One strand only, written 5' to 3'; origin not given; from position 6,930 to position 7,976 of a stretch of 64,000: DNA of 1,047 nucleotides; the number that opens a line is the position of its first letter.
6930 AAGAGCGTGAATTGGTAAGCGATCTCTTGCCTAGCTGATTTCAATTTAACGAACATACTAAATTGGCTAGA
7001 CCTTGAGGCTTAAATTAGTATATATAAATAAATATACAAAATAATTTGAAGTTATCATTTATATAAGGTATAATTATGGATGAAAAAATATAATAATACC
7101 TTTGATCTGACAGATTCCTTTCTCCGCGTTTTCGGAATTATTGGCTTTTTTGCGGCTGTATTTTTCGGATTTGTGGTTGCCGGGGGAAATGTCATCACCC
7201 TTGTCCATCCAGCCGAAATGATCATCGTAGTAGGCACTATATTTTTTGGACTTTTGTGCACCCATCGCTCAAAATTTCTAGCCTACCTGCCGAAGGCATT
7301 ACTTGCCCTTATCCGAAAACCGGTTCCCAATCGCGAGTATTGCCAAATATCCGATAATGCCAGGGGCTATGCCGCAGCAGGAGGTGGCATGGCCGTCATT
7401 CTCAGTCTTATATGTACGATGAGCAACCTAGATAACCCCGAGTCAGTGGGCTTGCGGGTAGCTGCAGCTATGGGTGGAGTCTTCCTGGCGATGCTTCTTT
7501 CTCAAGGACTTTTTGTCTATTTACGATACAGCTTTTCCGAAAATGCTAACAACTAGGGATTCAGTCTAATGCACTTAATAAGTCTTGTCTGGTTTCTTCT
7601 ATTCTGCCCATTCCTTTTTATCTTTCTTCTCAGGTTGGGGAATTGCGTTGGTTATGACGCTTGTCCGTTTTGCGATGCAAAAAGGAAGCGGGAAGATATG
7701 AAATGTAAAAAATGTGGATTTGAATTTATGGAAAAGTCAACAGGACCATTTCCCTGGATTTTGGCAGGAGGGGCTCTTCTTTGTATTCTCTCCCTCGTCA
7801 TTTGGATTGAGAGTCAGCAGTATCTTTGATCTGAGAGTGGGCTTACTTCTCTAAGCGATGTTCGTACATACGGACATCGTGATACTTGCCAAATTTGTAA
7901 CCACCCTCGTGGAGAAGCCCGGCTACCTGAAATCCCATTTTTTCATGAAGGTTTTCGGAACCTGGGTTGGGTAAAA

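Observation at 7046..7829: Minimal MotA/PomA-like channel lacking the rotor-interacting loop, paired with a TM/zinc-ribbon/TM protein instead of a MotB/ExbD/TolR partner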

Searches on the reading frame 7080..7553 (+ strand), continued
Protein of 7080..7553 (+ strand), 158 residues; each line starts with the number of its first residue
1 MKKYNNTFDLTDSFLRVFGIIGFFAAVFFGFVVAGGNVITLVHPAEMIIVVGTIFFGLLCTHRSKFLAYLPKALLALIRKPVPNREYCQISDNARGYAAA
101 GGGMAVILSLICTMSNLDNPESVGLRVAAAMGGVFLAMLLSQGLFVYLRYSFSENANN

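Call 59: fold_search(model_id=the predicted structure, library=pdb)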
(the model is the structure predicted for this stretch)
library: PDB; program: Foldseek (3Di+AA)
matches with E <= 10: 54; with E <= 0.001: 0
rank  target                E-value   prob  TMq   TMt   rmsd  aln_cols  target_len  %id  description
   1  8brd_D                4.7e-03  1.00  0.63  0.44   5.2       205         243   18  Mechanisms of ion selectivity and rotor coupling in the bacterial flagellar sodium-driven stator unit (released 2023-06-14)
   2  8brd_C                1.4e-02  1.00  0.54  0.35  13.5       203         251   17  Mechanisms of ion selectivity and rotor coupling in the bacterial flagellar sodium-driven stator unit (released 2023-06-14)
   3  8brd_A                1.7e-02  1.00  0.60  0.41   8.9       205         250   18  Mechanisms of ion selectivity and rotor coupling in the bacterial flagellar sodium-driven stator unit (released 2023-06-14)
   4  9lu9_B                4.2e-02  1.00  0.67  0.46   9.2       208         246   16  The chimeric flagellar motor complex between MotA1B1 from Paenibacillus sp. TCA20 and MotAB from E.coli, state 1 (released 2025-04-09)
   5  8zyv_F                4.2e-02  1.00  0.54  0.41   6.2       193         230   18  Bacterial flagellar sodium-driven stator PomA5PomB2 with 100 mM NaCl (released 2025-01-01)
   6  6ysl_C                4.7e-02  1.00  0.69  0.45  12.1       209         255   16  Structure of the flagellar MotAB stator complex from Bacillus subtilis (released 2020-08-12)
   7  8zyv_D                6.0e-02  1.00  0.55  0.42   6.5       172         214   16  Bacterial flagellar sodium-driven stator PomA5PomB2 with 100 mM NaCl (released 2025-01-01)
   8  8ucs_G                8.8e-02  1.00  0.62  0.42   5.5       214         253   13  Cryo-EM structure of the flagellar MotAB stator bound to FliG (released 2024-01-24)
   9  6ysf_C                9.7e-02  1.00  0.66  0.44   4.9       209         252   13  Structure of the flagellar MotAB stator complex from Clostridium sporogenes (released 2020-08-12)
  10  6ykm_A                1.1e-01  0.97  0.47  0.32  17.5       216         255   13  Structure of C. jejuni MotAB (released 2020-09-30)
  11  9luc_A                1.4e-01  0.85  0.41  0.30  21.9       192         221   16  The chimeric flagellar motor complex between MotA1B1 from Paenibacillus sp. TCA20 and MotAB from E.coli, state 3 (released 2025-04-09)
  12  8brd_B                1.7e-01  0.98  0.47  0.33  12.8       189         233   15  Mechanisms of ion selectivity and rotor coupling in the bacterial flagellar sodium-driven stator unit (released 2023-06-14)
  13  9luc_B                2.0e-01  1.00  0.58  0.43  11.6       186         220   14  The chimeric flagellar motor complex between MotA1B1 from Paenibacillus sp. TCA20 and MotAB from E.coli, state 3 (released 2025-04-09)
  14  8ucs_C                2.3e-01  1.00  0.63  0.41  10.5       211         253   15  Cryo-EM structure of the flagellar MotAB stator bound to FliG (released 2024-01-24)
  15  8zyv_E                2.7e-01  0.91  0.40  0.31  21.8       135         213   17  Bacterial flagellar sodium-driven stator PomA5PomB2 with 100 mM NaCl (released 2025-01-01)
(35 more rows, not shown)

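Call 61: search_protein_families(library=phrogs, proteins=[window:7080-7553:+], max_evalue=0.1)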
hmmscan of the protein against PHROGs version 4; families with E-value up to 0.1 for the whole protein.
window:7080-7553:+ (158 aa): 1 family
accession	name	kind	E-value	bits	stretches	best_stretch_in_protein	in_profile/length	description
phrog_21194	-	unknown function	2.4e-09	37.7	2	15-89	2-77/295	-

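Call 62: search_protein_families(library=padloc, proteins=[window:7080-7553:+], max_evalue=0.1)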
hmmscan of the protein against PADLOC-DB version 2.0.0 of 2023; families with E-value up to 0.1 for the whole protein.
window:7080-7553:+ (158 aa): 0 families

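Call 66: find_encoding_contigs(protein=P0111, flank=3000, max_places=1)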
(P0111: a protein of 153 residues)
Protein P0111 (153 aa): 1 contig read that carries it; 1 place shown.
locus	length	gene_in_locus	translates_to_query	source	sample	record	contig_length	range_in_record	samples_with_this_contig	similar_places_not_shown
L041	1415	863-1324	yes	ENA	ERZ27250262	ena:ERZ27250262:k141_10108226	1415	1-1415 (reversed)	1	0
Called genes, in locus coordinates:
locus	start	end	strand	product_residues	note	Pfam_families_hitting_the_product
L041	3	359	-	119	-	?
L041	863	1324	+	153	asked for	-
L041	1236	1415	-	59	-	?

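Call 67: find_encoding_contigs(protein=P0137, flank=3000, max_places=1)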
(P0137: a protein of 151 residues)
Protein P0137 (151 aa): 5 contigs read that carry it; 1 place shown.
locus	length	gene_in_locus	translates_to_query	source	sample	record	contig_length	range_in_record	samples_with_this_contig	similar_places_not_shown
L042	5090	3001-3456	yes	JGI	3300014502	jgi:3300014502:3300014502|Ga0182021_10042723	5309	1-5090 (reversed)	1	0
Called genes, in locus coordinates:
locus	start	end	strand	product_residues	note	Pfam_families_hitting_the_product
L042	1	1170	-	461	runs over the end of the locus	PF01548:DEDD_Tnp_IS110, PF02371:Transposase_20 (weak)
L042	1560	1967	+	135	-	-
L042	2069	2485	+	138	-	-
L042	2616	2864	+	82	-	-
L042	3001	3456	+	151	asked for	-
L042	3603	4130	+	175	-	-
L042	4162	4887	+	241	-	-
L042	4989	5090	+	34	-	?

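Call 68: find_encoding_contigs(protein=P0165, flank=3000, max_places=1)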
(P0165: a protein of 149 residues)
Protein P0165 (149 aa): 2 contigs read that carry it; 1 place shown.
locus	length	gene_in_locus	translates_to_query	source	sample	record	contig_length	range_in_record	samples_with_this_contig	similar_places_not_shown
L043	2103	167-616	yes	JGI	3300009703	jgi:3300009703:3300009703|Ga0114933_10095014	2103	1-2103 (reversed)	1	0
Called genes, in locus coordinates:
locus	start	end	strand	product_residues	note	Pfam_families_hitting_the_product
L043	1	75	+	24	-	?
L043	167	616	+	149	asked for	-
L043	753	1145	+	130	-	PF08238:Sel1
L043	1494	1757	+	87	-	-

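Call 77: search_protein_families(library=pfam, proteins=[P0214, P0215, P0179, P0183, P0201, P0204, P0238, P0197, P0182, P0162], max_evalue=0.01)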
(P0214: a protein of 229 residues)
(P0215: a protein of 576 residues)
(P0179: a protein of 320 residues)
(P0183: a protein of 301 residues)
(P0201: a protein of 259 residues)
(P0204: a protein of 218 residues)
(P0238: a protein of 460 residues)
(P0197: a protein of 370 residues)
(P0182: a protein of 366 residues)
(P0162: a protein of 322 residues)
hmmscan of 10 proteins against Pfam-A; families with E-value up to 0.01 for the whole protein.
P0214 (229 aa): 1 family
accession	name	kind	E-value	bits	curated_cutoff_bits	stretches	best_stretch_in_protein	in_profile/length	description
PF01618.21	MotA_ExbB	-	0.00023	21.4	22.9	1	159-216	55-116/127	MotA/TolQ/ExbB proton channel family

P0215 (576 aa): 3 families
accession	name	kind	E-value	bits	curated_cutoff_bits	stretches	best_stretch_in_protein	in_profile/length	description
PF14516.12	AAA_35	-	2.5e-29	102.6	27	1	13-248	4-238/331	AAA-like domain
PF13191.12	AAA_16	-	0.0028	18.6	32.6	1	36-148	20-146/167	AAA ATPase domain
PF01618.21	MotA_ExbB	-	0.0071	16.5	22.9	0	460-536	39-116/127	MotA/TolQ/ExbB proton channel family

P0179 (320 aa): 1 family
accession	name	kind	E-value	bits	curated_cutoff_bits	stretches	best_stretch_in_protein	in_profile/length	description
PF01618.21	MotA_ExbB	-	3.9e-08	33.5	22.9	1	228-276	59-111/127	MotA/TolQ/ExbB proton channel family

P0183 (301 aa): 0 families

P0201 (259 aa): 2 families
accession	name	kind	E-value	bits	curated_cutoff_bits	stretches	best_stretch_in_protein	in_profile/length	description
PF01618.21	MotA_ExbB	-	6.8e-09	36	22.9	1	158-218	48-112/127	MotA/TolQ/ExbB proton channel family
PF09889.16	DUF2116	-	0.0095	16.3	26.8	1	221-254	19-52/59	Probable treble clef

P0204 (218 aa): 0 families

P0238 (460 aa): 1 family
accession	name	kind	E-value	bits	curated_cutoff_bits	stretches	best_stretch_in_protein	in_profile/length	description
PF03748.19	FliL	-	2.8e-10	41.1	24.6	1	343-428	6-97/103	Flagellar basal body-associated protein FliL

P0197 (370 aa): 1 family
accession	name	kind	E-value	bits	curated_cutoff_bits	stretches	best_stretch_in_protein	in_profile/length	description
PF01618.21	MotA_ExbB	-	4e-05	23.8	22.9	1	94-147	59-116/127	MotA/TolQ/ExbB proton channel family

P0182 (366 aa): 3 families
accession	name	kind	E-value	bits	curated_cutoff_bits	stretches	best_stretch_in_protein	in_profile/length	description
PF20560.3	MotA_N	-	5.5e-18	65.4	27.3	1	4-62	1-60/91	Motility protein A N-terminal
PF00691.25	OmpA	-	3.2e-11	43.9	27.2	1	271-350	13-90/98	OmpA family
PF01618.21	MotA_ExbB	-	1.1e-07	32.1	22.9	1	55-142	24-113/127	MotA/TolQ/ExbB proton channel family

P0162 (322 aa): 2 families
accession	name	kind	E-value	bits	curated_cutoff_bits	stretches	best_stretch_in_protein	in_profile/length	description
PF03748.19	FliL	-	4e-14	53.4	24.6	1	223-322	11-103/103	Flagellar basal body-associated protein FliL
PF01618.21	MotA_ExbB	-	2e-09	37.7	22.9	1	90-150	53-117/127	MotA/TolQ/ExbB proton channel family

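Call 93: list_cluster_members(proteins=[P0113, P0118, P0121, P0128, P0132, P0143, P0148, P0170, P0216, P0223])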
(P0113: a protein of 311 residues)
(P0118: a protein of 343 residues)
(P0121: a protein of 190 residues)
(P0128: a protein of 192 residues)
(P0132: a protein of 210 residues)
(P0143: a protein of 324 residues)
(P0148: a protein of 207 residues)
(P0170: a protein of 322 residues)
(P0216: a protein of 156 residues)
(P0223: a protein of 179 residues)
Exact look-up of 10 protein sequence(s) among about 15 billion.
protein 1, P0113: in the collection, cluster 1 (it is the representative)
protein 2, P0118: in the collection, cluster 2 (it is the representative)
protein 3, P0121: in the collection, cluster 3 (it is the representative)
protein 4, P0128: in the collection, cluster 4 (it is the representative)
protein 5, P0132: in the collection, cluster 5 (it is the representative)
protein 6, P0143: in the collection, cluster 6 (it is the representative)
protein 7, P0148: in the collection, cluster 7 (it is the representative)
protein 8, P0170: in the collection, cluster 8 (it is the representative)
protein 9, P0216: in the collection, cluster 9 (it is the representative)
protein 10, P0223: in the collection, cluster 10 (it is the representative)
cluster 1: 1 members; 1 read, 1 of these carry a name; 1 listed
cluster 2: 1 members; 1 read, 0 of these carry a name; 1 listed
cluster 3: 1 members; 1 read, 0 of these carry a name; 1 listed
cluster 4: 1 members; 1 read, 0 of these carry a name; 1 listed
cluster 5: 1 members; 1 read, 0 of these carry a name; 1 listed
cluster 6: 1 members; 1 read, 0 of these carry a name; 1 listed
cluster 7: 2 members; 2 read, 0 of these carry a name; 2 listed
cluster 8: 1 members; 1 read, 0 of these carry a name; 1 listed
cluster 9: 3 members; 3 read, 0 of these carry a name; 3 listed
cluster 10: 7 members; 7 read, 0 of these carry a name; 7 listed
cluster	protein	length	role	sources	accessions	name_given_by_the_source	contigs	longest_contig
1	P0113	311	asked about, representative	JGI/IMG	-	flagellar basal body-associated protein FliL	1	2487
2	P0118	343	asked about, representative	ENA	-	-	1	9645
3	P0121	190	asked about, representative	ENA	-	-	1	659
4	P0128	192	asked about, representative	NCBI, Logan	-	-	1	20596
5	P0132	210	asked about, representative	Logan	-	-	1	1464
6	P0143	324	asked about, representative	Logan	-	-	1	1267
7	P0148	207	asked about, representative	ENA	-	-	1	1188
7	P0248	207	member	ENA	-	-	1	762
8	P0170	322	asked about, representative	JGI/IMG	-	-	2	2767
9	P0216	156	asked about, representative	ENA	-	-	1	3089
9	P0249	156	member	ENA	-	-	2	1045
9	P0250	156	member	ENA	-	-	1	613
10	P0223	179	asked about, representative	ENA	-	-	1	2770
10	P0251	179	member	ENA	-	-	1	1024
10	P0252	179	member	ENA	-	-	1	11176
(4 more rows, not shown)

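Call 94: find_related_loci(query=A2, collection=genome_contigs, flank=2500)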
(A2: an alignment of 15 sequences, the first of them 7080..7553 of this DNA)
Query A2 (158 aa) in genome_contigs; peptide patterns used: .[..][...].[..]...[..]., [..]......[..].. (x = any residue, [..] = any of these).
254 stretches matched a pattern; 20 encode a relative of the query (tblastn E <= 1e-3); 20 distinct loci.
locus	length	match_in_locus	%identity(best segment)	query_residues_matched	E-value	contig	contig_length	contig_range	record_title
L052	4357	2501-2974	99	1-158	1e-103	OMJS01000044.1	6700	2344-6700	Opitutales bacterium isolate AM_1811 genome assembly, contig: k99_458469, whole genome shotgun sequence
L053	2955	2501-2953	89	1-151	3e-88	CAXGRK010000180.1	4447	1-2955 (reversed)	MAG TPA_asm: uncultured Opitutae bacterium isolate ERR594325_binner13_Refined_70 genome assembly, contig: ERZ6778423.249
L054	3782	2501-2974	90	1-158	7e-85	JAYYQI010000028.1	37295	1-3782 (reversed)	MAG: Verrucomicrobiota bacterium isolate DS_MAG46 DS_MAG46_0028, whole genome shotgun sequence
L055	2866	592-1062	90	1-157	5e-86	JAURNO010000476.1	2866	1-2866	MAG: Verrucomicrobiota bacterium isolate SFB_Poly_Co_100 k141_4280764, whole genome shotgun sequence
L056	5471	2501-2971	90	1-157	2e-83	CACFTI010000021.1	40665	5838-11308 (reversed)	uncultured Verrucomicrobia bacterium isolate AG-908-P09 genome assembly, contig: AG-908-P09_NODE_21, whole genome shotgu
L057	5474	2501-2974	79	1-158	1e-82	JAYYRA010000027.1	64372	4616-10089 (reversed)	MAG: Verrucomicrobiota bacterium isolate DS_MAG62 DS_MAG62_0027, whole genome shotgun sequence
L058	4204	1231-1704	88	1-158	6e-82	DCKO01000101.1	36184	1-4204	MAG TPA_asm: Micavibrio sp. UBA1672 UBA1672_contig_27942, whole genome shotgun sequence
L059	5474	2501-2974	87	1-158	3e-81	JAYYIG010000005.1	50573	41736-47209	MAG: Verrucomicrobiota bacterium isolate DS_MAG15 DS_MAG15_0005, whole genome shotgun sequence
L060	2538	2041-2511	89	1-157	3e-82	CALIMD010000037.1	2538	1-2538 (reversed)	MAG: uncultured Alphaproteobacteria bacterium isolate S1_Bin_Bin_84_sub_1 genome assembly, contig: c_000000534858, whole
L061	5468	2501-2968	88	1-156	4e-79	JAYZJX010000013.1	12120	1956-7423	MAG: Verrucomicrobiota bacterium isolate XB_MAG27 DB_MAG27_0013, whole genome shotgun sequence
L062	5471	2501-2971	73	1-157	1e-77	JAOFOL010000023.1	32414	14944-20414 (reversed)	Opitutales bacterium isolate AH-709-J17 AH-709-J17_NODE_23, whole genome shotgun sequence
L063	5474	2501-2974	76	1-158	6e-77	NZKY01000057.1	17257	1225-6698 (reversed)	MAG: Opitutia bacterium isolate IN48 33510, whole genome shotgun sequence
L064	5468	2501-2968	74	3-158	1e-75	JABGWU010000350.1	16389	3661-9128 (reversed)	MAG: Opitutia bacterium isolate SI034_bin59 k141_2443143, whole genome shotgun sequence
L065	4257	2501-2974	67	1-158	9e-70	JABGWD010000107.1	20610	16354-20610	MAG: Opitutia bacterium isolate SI034_bin43 k141_537051, whole genome shotgun sequence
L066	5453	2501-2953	60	5-155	4e-59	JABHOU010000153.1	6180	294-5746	MAG: Opitutia bacterium isolate SI037S4_bin39 k141_476009, whole genome shotgun sequence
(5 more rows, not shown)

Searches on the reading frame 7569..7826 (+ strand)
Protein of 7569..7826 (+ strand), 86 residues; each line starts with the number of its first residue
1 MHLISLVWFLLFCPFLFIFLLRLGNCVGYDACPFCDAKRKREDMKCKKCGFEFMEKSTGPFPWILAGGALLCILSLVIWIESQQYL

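Call 3: search_protein_families(library=pfam, proteins=[window:7569-7826:+], max_evalue=10)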
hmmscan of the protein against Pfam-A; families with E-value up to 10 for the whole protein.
window:7569-7826:+ (86 aa): 5 families
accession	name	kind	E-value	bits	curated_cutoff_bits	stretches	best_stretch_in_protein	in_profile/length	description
PF13248.11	Zn_ribbon_3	-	0.022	14.6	27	1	32-50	5-23/26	zinc-ribbon domain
PF10080.14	FtrD-like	-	0.035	14.7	26.3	1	27-59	32-67/101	Membrane iron-sulfur containing protein FtrD-like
PF13824.12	zf-Mss51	-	0.077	13.6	27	1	32-51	2-22/55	Zinc-finger of mitochondrial splicing suppressor 51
PF08792.16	A2L_zn_ribbon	-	0.76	10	22.9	1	41-53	19-31/33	A2L zinc ribbon domain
PF13240.11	Zn_Ribbon_1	-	3.1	8.2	25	1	32-52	2-22/23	zinc-ribbon domain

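Call 4: search_protein_families(library=ncbifam, proteins=[window:7569-7826:+], max_evalue=10)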
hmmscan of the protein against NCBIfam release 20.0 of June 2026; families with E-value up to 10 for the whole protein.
window:7569-7826:+ (86 aa): 4 families
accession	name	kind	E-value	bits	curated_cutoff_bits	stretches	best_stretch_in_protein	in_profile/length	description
NF041915.1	HVO_2901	equivalog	0.011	15.6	80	1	32-57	4-29/55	HVO_2901 family zinc finger protein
NF053815.1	teico_TcaA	equivalog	0.1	11.4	550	1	31-56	3-28/463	membrane-associated protein TcaA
NF040849.1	tRNAmod_TiaS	equivalog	0.36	9.3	600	1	31-55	355-381/422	tRNA(Ile2) 2-agmatinylcytidine synthetase TiaS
NF041911.1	HVO_0649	equivalog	0.37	10.7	70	2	41-52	20-31/65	HVO_0649 family zinc finger protein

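Call 18: find_homologous_proteins(query=window:7569-7826:+)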
Query window:7569-7826:+ (86 aa): 21 proteins with E <= 0.001 among 21 candidates.
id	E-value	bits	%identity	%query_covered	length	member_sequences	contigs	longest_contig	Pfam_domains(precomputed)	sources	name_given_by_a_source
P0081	3.4e-52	192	97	100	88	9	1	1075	-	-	-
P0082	1.4e-51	191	98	100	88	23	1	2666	-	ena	-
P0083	1.8e-44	168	81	100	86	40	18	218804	-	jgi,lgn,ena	jgi:hypothetical protein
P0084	1.9e-42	161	80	100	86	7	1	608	-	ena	-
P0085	1.1e-41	159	79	100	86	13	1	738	-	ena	-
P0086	4.9e-40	153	78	100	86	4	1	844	-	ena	-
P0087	4.9e-40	153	79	100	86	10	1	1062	-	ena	-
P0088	7.5e-40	153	77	100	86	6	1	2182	-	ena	-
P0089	1.8e-38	148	76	100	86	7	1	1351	-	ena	-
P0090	1.9e-38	148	76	100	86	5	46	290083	-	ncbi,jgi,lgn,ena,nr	ncbi:MAG: hypothetical protein CMI24_08610 [Opitutae bacterium]|jgi:rubredoxin|nr:hypothetical prote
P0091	3.8e-38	147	76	100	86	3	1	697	-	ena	-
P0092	4.0e-38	147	72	100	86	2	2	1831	-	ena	-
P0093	1.5e-37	146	74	100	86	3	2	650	-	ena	-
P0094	7.6e-36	140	71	100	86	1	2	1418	-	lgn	-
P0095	2.3e-35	138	70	100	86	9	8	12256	-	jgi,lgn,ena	-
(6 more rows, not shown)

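Call 61: search_protein_families(library=phrogs, proteins=[window:7569-7826:+], max_evalue=0.1)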
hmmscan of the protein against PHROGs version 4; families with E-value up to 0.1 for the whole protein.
window:7569-7826:+ (86 aa): 7 families
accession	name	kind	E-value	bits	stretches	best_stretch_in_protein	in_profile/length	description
phrog_23817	-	unknown function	0.00031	21.8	1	30-75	6-51/110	-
phrog_8032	-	unknown function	0.0033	18.6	1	29-54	73-98/173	-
phrog_8436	-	unknown function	0.013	16.6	1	29-56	63-90/110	-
phrog_1788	-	unknown function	0.027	15.6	1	28-52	16-40/133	-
phrog_31852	-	unknown function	0.031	15.7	1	24-52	89-117/121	-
phrog_38854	-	unknown function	0.062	13.7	1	31-50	193-212/217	-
phrog_5602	-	unknown function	0.067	13.9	1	39-72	14-45/60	-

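Call 62: search_protein_families(library=padloc, proteins=[window:7569-7826:+], max_evalue=0.1)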
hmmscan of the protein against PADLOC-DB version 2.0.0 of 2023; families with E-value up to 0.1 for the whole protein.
window:7569-7826:+ (86 aa): 2 families
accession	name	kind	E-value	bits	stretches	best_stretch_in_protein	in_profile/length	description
PDLC01230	Cas12a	-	0.05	9.7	1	31-55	880-906/934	CAS-V-A; effector__SPE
PDLC01232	Cas12a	-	0.09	9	0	31-55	897-921/950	Cas12a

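Call 85: predict_structure(alignment_id=A3)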
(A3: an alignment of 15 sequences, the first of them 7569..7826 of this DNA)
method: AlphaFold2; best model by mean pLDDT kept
length: 86 residues; sequences in the alignment: 15
mean_pLDDT: 73.4   pTM: 0.51
mean pLDDT of the five models: 73.4, 72.5, 72.2, 71.8, 68.8
residues with pLDDT >= 90: 0; 70-90: 54; 50-70: 31; < 50: 1
segments of 3 or more residues with pLDDT < 50: none
pLDDT, mean of each block of 10 residues (from residue 1): 79 82 59 70 70 64 80 85 69
secondary structure, 60 per line:
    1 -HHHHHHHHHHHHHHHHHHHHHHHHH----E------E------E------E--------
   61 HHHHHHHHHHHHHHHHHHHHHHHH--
elements in order: H2-26 H61-84

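Call 89: fold_search(model_id=the predicted structure, library=pdb)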
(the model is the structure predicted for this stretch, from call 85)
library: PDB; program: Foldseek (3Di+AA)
matches with E <= 10: 43; with E <= 0.001: 0
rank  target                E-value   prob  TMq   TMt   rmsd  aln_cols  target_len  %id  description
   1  3gj4_B                1.8e+00  0.77  0.26  0.74   2.1        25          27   40  Crystal structure of human RanGDP-Nup153ZnF3 complex (released 2009-08-04)
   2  7r7j_A                1.9e+00  0.41  0.31  0.06   4.2        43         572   21  Crystal structure of RadD with ADP (released 2022-04-13)
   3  3gj4_D                2.6e+00  0.63  0.24  0.73   0.7        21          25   43  Crystal structure of human RanGDP-Nup153ZnF3 complex (released 2009-08-04)
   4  7mo3_B                3.3e+00  0.54  0.26  0.57   2.9        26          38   42  Crystal Structure of the ZnF3 of Nucleoporin NUP153 in complex with Ran-GDP, resolution 2.05 Angstrom (released 2022-06-15)
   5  7yui_B                3.3e+00  0.20  0.33  0.15   7.4        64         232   16  Crystal structure of HOIL-1L(195-423) in complex with the linear tetra-ubiquitin (released 2023-08-30)
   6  7r7j_B                3.6e+00  0.30  0.29  0.05   4.1        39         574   20  Crystal structure of RadD with ADP (released 2022-04-13)
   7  3gj3_B                3.8e+00  0.54  0.26  0.76   2.2        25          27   32  Crystal structure of human RanGDP-Nup153ZnF2 complex (released 2009-08-04)
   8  9dde_M                3.8e+00  0.35  0.29  0.58   4.9        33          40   24  ncPRC1RYBP bound to H2AK119Ub/H1.4 chromatosome (released 2024-11-20)
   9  7pwg_m                3.8e+00  0.12  0.24  0.38   7.9        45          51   20  Cryo-EM structure of large subunit of Giardia lamblia ribosome at 2.7 A resolution (released 2022-04-20)
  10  7mo2_B                4.0e+00  0.44  0.27  0.57   3.6        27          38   30  Crystal Structure of the ZnF2 of Nucleoporin NUP153 in complex with Ran-GDP (released 2022-06-15)
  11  3gj5_B                4.5e+00  0.44  0.26  0.78   2.1        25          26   28  Crystal structure of human RanGDP-Nup153ZnF4 complex (released 2009-08-04)
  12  3b0a_B                4.8e+00  0.10  0.23  0.33   9.3        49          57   22  Crystal structure of the mouse HOIL1-L-NZF in complex with linear di-ubiquitin (released 2011-12-14)
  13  9znf_Ab               5.1e+00  0.30  0.24  0.46   1.0        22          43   32  Cryo-EM structure of the Methanosarcina acetivorans 70S ribosome in complex with SriA and SriB (released 2026-01-28)
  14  2k1p_MODEL_1_A        5.1e+00  0.23  0.28  0.62   4.0        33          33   18  Solution structure of the second zinc finger domain of ZRANB2/ZNF265 (released 2009-03-17)
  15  3gj8_D                5.5e+00  0.44  0.25  0.76   0.7        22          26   27  Crystal structure of human RanGDP-Nup153ZnF34 complex (released 2009-08-04)
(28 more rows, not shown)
